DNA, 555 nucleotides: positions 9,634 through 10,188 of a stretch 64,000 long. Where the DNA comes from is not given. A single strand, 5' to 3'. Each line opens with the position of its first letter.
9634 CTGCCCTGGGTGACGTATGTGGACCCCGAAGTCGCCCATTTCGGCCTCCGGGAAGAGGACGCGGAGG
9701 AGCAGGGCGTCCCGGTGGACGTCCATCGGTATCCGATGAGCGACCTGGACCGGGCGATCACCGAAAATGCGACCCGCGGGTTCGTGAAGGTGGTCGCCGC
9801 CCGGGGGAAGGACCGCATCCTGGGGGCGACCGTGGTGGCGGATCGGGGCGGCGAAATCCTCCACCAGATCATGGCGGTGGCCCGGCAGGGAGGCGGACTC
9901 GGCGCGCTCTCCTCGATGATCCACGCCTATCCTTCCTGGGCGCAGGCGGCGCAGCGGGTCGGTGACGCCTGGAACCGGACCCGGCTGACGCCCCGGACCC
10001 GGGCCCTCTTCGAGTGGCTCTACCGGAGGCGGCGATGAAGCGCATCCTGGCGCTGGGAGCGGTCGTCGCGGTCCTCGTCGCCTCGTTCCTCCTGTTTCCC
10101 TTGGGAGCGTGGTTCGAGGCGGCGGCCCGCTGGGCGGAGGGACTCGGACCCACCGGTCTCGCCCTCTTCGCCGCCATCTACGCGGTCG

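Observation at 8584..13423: Translationally coupled operon: FAD disulfide oxidoreductase, DedA/TVP38 and a polytopic pentaheme cytochrome c with TPR domain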

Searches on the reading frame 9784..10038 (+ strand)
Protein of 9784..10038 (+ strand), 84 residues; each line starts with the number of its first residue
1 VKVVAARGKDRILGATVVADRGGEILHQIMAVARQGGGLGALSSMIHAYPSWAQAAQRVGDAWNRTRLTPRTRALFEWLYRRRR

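Call 75: search_solved_structures(query=window:9784-10038:+, max_evalue=0.01, show_alignments=5)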
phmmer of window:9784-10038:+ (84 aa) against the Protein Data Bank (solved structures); distinct sequences matched with E-value up to 0.01: 31.
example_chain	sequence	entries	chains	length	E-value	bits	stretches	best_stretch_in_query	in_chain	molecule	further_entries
3v6p_A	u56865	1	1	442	5.1e-08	36.2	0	22-47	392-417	dHax3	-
4gjp_A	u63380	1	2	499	1.9e-07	34.4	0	22-47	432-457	Hax3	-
4osj_A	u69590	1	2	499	3.1e-07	33.7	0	22-47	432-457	Hax3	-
4gg4_A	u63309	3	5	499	3.5e-07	33.5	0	22-47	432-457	Hax3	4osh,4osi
4ot3_A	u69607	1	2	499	3.6e-07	33.5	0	22-47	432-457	Hax3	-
4ost_A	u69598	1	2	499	3.7e-07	33.4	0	22-47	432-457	Hax3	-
4osz_A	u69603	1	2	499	3.7e-07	33.4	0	22-47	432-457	Hax3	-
4gjr_A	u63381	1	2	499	4.1e-07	33.3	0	22-47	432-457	Hax3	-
3v6t_A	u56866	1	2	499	4.1e-07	33.3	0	22-47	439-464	dHax3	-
4osq_A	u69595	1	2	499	4.7e-07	33.1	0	22-47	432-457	Hax3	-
4osr_A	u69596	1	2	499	5e-07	33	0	22-47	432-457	Hax3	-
4ot0_A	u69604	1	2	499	5.1e-07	33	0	22-47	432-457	Hax3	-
4osv_A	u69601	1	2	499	5.1e-07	33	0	22-47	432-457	Hax3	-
4osw_A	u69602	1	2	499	5.2e-07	33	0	22-47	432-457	Hax3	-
6jw3_A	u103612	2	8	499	5.4e-07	32.9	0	22-47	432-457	TAL effector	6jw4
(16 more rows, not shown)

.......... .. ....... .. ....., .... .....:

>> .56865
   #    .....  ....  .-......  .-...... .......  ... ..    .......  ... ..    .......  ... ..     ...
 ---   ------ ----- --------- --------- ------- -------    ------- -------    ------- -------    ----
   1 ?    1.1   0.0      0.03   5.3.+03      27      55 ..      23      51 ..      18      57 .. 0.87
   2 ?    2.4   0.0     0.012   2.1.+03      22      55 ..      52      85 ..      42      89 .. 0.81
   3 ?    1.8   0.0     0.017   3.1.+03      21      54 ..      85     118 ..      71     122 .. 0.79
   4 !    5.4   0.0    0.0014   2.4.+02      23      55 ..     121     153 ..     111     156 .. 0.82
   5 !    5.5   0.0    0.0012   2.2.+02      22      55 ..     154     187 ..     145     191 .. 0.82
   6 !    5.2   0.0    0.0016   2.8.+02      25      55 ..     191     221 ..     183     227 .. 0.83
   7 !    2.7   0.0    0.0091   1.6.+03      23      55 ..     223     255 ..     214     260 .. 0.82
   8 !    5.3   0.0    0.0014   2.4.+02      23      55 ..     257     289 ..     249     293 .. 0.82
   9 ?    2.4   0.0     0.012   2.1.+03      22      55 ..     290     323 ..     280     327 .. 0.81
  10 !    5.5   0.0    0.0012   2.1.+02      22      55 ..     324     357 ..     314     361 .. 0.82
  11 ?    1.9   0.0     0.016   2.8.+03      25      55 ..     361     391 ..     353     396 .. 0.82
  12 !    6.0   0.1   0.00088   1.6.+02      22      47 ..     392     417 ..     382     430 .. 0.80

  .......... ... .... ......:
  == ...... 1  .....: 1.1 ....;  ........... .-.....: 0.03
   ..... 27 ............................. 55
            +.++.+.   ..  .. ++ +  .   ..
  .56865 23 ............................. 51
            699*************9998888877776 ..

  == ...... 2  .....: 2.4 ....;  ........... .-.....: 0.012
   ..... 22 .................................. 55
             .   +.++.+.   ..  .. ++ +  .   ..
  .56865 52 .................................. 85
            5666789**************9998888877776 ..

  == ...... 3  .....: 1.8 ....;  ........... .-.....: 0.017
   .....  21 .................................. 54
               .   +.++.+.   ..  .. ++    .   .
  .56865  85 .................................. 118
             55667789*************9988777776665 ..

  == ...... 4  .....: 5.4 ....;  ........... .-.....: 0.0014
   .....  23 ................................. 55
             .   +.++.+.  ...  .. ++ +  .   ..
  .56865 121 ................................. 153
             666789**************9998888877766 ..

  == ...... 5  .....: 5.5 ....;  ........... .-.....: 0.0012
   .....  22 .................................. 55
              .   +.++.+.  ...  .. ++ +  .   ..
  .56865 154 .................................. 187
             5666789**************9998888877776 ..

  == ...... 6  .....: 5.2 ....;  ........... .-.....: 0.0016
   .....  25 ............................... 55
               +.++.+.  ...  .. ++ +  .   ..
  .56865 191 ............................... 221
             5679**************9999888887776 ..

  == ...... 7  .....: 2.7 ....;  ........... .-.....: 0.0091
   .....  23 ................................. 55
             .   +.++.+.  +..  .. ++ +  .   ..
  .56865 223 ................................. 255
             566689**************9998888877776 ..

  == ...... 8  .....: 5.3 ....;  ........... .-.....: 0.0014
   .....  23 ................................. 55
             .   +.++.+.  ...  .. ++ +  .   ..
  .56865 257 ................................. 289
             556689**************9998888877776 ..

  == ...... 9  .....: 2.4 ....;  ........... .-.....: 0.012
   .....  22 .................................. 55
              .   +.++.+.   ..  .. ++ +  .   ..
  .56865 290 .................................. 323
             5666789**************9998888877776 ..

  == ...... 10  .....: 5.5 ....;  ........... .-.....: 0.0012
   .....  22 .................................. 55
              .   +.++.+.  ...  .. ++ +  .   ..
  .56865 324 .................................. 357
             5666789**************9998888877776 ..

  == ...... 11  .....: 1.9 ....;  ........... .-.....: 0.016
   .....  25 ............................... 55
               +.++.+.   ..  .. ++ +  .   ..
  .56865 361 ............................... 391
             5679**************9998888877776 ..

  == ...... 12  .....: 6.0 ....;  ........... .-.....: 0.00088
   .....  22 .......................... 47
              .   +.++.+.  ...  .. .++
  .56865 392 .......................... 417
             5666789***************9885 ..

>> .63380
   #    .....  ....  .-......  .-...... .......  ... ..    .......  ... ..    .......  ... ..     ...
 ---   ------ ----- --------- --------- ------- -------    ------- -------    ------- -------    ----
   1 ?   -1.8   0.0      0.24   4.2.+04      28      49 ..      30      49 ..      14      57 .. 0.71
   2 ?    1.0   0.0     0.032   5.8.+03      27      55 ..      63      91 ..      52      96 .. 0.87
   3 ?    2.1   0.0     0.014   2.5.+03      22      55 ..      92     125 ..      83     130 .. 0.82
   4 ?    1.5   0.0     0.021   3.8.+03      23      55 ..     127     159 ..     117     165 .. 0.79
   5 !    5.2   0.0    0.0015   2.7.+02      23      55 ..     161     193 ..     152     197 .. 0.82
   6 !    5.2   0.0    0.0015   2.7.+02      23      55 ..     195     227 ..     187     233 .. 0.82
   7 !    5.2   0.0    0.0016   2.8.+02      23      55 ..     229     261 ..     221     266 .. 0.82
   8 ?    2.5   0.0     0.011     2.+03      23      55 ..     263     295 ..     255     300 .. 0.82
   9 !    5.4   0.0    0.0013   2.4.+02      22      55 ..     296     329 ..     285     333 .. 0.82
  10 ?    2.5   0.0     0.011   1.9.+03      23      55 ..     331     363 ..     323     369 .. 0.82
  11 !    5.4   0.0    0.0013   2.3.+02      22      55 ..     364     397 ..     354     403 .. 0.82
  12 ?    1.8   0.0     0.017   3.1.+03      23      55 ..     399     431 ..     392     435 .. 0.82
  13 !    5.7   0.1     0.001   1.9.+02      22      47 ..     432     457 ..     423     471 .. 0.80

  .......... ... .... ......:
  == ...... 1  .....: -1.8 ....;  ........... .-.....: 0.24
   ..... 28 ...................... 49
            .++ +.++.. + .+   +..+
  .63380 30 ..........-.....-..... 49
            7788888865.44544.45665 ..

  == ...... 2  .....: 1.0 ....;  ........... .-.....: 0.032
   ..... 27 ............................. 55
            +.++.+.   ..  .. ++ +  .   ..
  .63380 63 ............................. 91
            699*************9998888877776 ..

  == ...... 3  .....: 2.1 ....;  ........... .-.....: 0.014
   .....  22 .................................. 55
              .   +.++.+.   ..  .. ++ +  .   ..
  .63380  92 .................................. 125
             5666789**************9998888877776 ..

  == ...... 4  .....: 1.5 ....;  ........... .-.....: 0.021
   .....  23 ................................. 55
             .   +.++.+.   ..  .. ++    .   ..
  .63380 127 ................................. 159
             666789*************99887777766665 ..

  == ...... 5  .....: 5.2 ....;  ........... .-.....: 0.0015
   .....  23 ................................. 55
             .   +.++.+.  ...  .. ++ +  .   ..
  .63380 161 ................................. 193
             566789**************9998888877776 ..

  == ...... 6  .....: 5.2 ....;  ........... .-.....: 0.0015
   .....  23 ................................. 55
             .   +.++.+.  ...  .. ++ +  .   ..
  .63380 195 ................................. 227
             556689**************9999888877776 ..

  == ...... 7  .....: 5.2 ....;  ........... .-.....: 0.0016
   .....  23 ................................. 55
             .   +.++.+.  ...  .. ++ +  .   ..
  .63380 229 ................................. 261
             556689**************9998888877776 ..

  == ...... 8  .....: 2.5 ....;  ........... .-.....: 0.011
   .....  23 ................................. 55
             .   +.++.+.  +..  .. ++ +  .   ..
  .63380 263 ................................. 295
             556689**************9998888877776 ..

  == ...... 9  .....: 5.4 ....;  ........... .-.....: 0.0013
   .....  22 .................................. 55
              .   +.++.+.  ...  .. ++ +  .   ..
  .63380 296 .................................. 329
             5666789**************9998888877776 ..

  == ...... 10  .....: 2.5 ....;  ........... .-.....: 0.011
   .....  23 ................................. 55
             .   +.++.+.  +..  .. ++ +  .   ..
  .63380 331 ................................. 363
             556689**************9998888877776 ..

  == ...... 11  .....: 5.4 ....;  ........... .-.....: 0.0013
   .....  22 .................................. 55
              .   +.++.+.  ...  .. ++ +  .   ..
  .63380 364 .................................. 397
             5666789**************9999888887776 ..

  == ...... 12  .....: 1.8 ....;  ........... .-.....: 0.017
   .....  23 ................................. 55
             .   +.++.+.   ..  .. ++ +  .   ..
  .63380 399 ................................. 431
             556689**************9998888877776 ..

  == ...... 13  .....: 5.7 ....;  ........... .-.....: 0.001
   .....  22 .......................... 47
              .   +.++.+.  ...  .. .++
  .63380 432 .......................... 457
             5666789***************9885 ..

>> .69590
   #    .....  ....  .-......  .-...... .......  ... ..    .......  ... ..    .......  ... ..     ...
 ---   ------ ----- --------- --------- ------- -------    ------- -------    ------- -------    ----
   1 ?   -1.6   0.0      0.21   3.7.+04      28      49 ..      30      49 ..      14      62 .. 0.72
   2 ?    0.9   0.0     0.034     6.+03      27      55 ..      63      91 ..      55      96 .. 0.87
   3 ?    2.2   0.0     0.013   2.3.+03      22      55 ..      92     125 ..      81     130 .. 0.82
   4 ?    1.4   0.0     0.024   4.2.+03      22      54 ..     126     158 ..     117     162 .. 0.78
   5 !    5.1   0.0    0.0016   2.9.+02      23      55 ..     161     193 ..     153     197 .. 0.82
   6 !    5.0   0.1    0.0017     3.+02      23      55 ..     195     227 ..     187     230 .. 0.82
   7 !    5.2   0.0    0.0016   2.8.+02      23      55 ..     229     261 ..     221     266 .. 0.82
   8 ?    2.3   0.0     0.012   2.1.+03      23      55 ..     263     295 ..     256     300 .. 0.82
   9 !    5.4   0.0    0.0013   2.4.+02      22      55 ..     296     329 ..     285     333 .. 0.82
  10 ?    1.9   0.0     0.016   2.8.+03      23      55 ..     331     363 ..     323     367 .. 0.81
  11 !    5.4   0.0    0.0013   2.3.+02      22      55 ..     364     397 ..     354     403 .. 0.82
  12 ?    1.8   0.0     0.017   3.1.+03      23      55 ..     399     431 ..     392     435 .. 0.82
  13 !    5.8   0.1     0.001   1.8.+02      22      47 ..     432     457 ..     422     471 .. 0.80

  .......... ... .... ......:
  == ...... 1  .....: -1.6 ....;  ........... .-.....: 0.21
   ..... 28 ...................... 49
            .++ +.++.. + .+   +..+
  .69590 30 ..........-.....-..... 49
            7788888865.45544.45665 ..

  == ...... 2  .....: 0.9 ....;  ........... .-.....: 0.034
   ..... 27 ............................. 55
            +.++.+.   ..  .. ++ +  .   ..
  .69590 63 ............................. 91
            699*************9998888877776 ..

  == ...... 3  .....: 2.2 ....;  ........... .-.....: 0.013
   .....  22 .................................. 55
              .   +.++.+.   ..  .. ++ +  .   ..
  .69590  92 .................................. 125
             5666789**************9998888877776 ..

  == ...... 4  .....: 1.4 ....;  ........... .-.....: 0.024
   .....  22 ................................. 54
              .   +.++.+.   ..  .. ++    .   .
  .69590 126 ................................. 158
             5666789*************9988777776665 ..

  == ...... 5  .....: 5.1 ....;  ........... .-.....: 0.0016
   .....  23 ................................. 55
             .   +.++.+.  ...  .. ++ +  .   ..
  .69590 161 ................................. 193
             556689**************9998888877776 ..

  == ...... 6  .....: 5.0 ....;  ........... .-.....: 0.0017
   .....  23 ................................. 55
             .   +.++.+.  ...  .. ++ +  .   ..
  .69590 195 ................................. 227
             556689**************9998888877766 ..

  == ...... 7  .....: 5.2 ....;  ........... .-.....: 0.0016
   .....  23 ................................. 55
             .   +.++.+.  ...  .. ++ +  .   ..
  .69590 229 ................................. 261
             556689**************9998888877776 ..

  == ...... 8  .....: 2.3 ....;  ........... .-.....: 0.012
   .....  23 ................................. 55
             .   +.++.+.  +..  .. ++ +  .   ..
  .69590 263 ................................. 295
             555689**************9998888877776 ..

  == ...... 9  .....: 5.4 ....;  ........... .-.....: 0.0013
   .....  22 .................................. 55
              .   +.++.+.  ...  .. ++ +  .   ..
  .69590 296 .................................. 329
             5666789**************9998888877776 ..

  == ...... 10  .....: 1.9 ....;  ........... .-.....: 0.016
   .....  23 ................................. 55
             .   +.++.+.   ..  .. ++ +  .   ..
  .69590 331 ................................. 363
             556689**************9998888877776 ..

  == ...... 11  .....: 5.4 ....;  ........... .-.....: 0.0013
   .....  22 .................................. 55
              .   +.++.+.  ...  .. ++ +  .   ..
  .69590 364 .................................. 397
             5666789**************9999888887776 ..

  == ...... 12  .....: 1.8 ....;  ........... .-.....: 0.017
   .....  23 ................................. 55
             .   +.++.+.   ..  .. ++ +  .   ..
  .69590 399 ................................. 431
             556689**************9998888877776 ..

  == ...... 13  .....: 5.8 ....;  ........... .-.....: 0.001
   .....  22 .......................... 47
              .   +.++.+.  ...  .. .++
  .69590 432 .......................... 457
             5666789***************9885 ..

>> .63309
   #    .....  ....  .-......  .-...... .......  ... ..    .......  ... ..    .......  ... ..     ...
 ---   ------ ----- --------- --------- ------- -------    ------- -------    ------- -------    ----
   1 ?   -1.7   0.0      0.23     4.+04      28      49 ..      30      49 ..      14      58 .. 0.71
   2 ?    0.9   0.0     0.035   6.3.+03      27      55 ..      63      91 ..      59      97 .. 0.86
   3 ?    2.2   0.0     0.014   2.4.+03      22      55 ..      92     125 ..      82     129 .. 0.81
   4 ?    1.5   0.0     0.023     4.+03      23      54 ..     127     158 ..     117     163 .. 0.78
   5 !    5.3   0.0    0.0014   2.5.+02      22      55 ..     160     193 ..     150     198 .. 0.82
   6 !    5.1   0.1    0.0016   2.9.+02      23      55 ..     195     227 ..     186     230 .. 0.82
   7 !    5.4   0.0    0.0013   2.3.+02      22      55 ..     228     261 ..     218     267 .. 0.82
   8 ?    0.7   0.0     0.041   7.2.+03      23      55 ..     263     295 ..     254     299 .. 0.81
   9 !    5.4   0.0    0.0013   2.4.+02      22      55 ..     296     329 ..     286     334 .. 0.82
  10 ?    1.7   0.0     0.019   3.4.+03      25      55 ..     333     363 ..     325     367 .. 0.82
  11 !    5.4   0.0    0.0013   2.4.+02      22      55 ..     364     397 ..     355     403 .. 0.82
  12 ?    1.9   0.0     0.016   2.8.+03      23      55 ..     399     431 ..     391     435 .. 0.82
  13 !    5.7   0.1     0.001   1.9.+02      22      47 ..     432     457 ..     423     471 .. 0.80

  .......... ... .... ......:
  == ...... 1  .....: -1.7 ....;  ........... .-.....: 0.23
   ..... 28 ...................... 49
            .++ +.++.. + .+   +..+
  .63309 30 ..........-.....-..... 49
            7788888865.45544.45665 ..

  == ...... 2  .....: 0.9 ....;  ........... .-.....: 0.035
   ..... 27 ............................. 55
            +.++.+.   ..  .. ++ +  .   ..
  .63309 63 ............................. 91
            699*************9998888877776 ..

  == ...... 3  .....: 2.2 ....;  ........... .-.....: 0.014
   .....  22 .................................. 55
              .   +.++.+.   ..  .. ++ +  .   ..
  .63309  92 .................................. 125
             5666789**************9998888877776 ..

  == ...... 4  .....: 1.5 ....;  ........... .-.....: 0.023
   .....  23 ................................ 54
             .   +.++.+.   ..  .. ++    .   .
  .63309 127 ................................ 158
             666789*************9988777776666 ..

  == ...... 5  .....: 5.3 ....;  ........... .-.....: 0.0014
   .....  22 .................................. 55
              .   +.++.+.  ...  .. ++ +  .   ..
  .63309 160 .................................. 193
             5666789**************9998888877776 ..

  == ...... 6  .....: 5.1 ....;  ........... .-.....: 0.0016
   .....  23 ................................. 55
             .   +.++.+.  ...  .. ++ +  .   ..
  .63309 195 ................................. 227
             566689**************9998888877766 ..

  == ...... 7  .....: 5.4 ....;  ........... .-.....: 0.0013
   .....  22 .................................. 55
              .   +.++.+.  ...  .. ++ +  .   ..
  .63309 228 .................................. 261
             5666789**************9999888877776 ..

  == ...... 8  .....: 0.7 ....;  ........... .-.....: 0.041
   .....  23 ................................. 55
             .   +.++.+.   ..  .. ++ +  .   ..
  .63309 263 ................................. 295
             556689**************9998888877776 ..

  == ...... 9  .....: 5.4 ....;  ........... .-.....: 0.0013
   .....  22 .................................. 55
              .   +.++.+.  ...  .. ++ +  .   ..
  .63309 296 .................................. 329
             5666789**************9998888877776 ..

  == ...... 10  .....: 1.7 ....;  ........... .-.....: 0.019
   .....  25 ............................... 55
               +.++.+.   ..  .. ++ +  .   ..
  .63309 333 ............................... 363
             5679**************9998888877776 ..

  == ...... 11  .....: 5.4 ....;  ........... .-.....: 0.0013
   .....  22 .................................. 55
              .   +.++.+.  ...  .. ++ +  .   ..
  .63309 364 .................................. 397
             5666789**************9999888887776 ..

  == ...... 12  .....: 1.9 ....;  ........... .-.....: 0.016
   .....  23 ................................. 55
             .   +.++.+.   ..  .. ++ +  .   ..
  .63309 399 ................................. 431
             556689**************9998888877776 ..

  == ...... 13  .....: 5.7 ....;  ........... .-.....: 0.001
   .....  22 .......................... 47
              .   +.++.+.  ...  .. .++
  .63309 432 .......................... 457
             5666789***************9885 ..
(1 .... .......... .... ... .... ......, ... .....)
